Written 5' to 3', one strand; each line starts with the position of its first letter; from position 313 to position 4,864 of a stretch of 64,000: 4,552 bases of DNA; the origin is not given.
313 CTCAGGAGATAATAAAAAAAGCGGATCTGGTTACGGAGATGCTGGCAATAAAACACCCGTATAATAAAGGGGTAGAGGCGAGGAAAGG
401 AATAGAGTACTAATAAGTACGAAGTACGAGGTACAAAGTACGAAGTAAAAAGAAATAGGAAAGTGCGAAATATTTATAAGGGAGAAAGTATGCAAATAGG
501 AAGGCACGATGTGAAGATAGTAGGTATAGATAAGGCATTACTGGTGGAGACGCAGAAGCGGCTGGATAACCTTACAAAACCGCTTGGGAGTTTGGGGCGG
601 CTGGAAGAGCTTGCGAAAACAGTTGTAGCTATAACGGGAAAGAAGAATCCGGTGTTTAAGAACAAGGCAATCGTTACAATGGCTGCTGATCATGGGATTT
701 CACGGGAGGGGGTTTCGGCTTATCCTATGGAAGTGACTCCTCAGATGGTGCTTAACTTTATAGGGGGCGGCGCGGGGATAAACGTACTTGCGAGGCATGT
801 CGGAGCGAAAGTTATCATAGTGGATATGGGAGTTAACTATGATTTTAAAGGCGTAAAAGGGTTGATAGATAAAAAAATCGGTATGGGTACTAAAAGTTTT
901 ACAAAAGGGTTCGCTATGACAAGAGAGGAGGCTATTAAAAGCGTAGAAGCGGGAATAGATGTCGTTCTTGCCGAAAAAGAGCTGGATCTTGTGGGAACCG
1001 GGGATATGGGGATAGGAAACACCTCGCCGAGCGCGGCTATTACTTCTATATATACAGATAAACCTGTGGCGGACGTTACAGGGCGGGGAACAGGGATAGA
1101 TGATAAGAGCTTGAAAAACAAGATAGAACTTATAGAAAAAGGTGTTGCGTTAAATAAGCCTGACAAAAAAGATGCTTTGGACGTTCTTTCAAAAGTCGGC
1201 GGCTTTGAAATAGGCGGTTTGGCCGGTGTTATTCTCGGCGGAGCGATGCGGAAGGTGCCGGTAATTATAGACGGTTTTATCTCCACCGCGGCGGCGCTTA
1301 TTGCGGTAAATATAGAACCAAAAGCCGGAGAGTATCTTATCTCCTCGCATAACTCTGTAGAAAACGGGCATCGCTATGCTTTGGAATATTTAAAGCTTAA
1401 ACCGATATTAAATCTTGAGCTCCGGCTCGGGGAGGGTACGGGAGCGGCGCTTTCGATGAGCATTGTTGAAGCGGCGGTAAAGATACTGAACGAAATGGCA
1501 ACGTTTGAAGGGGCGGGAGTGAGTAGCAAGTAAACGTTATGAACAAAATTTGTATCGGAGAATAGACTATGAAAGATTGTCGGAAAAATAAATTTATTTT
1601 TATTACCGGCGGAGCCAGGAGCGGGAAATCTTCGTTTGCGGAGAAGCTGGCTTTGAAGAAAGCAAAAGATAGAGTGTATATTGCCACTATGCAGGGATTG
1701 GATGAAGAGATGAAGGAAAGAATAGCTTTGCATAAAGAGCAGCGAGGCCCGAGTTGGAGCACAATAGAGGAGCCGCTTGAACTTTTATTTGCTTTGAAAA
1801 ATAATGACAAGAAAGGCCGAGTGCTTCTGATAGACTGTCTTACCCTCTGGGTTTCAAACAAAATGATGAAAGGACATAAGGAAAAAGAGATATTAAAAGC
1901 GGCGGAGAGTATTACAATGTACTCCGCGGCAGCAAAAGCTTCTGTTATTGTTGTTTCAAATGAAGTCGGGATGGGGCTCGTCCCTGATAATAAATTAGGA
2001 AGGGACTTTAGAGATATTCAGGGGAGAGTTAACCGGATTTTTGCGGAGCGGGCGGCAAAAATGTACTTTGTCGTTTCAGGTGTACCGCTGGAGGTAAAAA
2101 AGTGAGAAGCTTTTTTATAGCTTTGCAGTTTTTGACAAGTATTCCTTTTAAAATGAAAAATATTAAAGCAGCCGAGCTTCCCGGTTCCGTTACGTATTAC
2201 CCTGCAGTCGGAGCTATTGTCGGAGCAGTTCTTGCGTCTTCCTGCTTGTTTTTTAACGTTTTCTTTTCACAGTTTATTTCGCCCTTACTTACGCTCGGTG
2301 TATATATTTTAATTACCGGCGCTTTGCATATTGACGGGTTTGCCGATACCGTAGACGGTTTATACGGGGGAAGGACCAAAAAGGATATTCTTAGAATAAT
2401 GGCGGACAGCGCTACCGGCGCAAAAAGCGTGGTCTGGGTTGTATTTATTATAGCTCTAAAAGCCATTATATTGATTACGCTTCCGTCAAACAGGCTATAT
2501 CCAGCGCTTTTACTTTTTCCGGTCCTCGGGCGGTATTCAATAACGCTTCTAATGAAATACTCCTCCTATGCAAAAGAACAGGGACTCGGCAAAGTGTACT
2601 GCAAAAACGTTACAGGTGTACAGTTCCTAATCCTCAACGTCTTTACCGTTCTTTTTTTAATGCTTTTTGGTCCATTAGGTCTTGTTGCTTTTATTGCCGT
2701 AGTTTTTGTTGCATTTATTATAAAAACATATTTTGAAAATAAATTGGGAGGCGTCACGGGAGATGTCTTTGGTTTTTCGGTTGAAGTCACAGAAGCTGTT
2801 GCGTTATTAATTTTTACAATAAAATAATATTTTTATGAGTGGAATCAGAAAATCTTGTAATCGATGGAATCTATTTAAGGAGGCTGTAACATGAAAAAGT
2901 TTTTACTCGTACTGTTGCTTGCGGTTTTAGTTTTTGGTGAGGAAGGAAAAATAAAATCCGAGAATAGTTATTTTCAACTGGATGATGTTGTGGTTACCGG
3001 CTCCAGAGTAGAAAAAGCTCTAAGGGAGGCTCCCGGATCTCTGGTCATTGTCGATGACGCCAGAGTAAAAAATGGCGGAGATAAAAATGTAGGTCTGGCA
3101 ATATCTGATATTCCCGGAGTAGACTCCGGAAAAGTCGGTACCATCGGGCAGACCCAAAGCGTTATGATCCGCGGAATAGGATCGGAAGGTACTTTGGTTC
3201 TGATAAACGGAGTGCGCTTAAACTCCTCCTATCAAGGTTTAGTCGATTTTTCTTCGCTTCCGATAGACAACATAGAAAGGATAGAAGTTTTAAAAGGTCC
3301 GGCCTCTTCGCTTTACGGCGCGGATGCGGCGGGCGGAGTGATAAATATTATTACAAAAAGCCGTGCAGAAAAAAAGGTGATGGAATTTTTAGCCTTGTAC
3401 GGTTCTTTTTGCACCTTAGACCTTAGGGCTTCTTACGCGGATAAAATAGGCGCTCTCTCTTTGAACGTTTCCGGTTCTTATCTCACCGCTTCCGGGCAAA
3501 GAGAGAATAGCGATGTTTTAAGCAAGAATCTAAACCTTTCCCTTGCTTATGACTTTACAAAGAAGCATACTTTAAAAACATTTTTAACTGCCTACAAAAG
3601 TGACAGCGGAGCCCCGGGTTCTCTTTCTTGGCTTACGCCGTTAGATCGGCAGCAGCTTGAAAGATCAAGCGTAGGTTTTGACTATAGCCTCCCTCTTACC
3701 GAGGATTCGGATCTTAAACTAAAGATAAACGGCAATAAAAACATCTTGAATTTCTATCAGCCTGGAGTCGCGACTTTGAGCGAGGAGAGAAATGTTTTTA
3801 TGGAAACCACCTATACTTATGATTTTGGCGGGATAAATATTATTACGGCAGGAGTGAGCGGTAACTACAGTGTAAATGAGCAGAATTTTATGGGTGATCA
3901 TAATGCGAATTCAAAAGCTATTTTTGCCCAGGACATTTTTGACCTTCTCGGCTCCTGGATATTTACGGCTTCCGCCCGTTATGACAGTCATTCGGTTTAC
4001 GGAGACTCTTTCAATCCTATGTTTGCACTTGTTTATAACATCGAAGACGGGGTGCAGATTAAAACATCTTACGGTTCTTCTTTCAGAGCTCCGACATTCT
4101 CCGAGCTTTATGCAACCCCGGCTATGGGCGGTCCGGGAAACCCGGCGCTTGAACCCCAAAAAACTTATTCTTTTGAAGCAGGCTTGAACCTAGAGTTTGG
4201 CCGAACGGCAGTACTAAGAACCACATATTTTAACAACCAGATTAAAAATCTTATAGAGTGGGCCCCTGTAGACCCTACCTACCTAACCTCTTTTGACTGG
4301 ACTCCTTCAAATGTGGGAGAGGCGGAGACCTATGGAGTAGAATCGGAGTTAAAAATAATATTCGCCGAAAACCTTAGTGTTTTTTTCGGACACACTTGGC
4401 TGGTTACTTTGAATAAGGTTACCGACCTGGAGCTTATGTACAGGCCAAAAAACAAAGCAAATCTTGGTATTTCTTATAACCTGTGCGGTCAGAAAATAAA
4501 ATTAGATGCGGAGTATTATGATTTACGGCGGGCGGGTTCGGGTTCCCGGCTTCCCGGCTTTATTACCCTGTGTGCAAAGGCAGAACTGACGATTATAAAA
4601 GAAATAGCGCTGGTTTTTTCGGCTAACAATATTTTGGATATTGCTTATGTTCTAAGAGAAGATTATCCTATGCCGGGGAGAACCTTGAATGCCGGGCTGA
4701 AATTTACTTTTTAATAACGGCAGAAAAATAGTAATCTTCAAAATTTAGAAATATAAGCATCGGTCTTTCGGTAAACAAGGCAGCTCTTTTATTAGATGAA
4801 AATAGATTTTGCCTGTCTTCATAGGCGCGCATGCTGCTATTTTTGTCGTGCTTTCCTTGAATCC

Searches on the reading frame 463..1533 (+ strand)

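Call 73: search_protein_families(library=ncbifam, proteins=[window:463-1533:+], max_evalue=1e-15)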
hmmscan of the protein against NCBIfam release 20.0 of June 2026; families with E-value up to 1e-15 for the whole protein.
window:463-1533:+ (356 aa): 2 families
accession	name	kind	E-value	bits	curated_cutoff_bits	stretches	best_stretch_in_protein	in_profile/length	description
TIGR03160.1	cobT_DBIPRT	equivalog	2e-133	444.8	319.3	1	23-353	2-334/334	nicotinate-nucleotide--dimethylbenzimidazole phosphoribosyltransferase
NF000996.0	PRK00105.1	subfamily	1.4e-130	435.6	306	1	18-355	10-348/350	nicotinate-nucleotide--dimethylbenzimidazole phosphoribosyltransferase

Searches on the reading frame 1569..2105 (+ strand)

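Call 73: search_protein_families(library=ncbifam, proteins=[window:1569-2105:+], max_evalue=1e-15)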
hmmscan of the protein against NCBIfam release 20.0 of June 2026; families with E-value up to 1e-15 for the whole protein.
window:1569-2105:+ (178 aa): 1 family
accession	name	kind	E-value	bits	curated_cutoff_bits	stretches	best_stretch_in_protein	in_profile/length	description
NF004469.0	PRK05800.1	equivalog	4.7e-60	202.2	161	1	7-177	2-170/173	bifunctional adenosylcobinamide kinase/adenosylcobinamide-phosphate guanylyltransferase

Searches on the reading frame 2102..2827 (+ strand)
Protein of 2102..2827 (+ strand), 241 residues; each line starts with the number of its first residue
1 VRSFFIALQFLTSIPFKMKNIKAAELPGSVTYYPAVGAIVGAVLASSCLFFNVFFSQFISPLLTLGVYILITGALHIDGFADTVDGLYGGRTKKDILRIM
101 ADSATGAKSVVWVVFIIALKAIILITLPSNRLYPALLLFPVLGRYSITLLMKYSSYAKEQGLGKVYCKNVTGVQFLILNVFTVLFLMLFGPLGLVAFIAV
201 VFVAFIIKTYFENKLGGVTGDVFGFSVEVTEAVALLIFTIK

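Call 73: search_protein_families(library=ncbifam, proteins=[window:2102-2827:+], max_evalue=1e-15)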
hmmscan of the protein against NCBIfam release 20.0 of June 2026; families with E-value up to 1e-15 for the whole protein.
window:2102-2827:+ (241 aa): 5 families
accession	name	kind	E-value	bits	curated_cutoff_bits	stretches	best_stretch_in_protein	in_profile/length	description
NF001278.0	PRK00235.1-5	equivalog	2.3e-43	148.6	252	1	1-237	2-240/246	adenosylcobinamide-GDP ribazoletransferase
NF001277.0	PRK00235.1-3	equivalog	3e-40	138.5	273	1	1-237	5-248/255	adenosylcobinamide-GDP ribazoletransferase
TIGR00317.1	cobS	equivalog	3.2e-39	135.2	110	1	6-236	7-239/241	adenosylcobinamide-GDP ribazoletransferase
NF001276.0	PRK00235.1-2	equivalog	2.7e-27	95.8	322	1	7-236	13-254/260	adenosylcobinamide-GDP ribazoletransferase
NF001279.0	PRK00235.2-1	equivalog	7.5e-27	94.5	282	1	1-240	2-246/248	adenosylcobinamide-GDP ribazoletransferase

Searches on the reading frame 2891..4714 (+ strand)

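Call 73: search_protein_families(library=ncbifam, proteins=[window:2891-4714:+], max_evalue=1e-15)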
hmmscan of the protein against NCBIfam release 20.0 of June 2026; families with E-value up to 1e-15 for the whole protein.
window:2891-4714:+ (607 aa): 22 families
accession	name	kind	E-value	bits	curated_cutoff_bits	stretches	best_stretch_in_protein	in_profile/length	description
TIGR01779.1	TonB-B12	equivalog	1.3e-62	212.2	599.7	1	6-605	6-612/614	TonB-dependent vitamin B12 receptor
TIGR01785.1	TonB-hemin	subfamily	1.1e-47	162.8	316.85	2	329-607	354-677/677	TonB-dependent heme/hemoglobin receptor family protein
TIGR01783.1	TonB-siderophor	subfamily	2.3e-46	158.7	223.5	2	337-607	358-649/649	TonB-dependent siderophore receptor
NF007926.1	PRK10641.1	equivalog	3e-43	148.3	836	1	3-202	4-199/617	TonB-dependent vitamin B12 receptor BtuB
NF010010.0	PRK13483.1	equivalog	1e-39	136.1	927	1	9-161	13-168/660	ligand-gated channel protein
NF007478.2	PRK10064.1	equivalog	6.6e-38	130.4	745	1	31-160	31-162/663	catecholate siderophore receptor CirA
TIGR01786.1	TonB-hemlactrns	subfamily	2.4e-35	122.1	323.75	1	307-607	352-719/719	TonB-dependent hemoglobin/transferrin/lactoferrin family receptor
NF049946.1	TonB_dep_CU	exception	7.5e-34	117.1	700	1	361-607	434-682/683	TonB-dependent receptor, CU motif-type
NF010011.0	PRK13484.1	equivalog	9.8e-34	116.6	1197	1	29-169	29-172/682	IreA family TonB-dependent siderophore receptor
NF050067.1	TonBEntbctnRecCfrA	equivalog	3.6e-33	114.8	1200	1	12-161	8-163/698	TonB-dependent ferric enterobactin receptor CfrA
NF010048.1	PRK13524.1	subfamily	1.6e-32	112.9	493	1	21-161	31-181/744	FepA family TonB-dependent siderophore receptor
NF010038.0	PRK13513.1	equivalog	2.1e-30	105.9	942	1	21-160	26-169/659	ligand-gated channel protein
NF010012.0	PRK13486.1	equivalog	7.3e-30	103.9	924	1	28-162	22-164/696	TonB-dependent receptor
NF010051.0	PRK13528.1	subfamily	4.3e-29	101.3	583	1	25-170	28-185/727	FepA family TonB-dependent siderophore receptor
NF049944.1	TonB_dep_PUIUD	equivalog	5.7e-29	101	850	0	6-208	16-221/686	TonB-dependent receptor, PUIUD motif-type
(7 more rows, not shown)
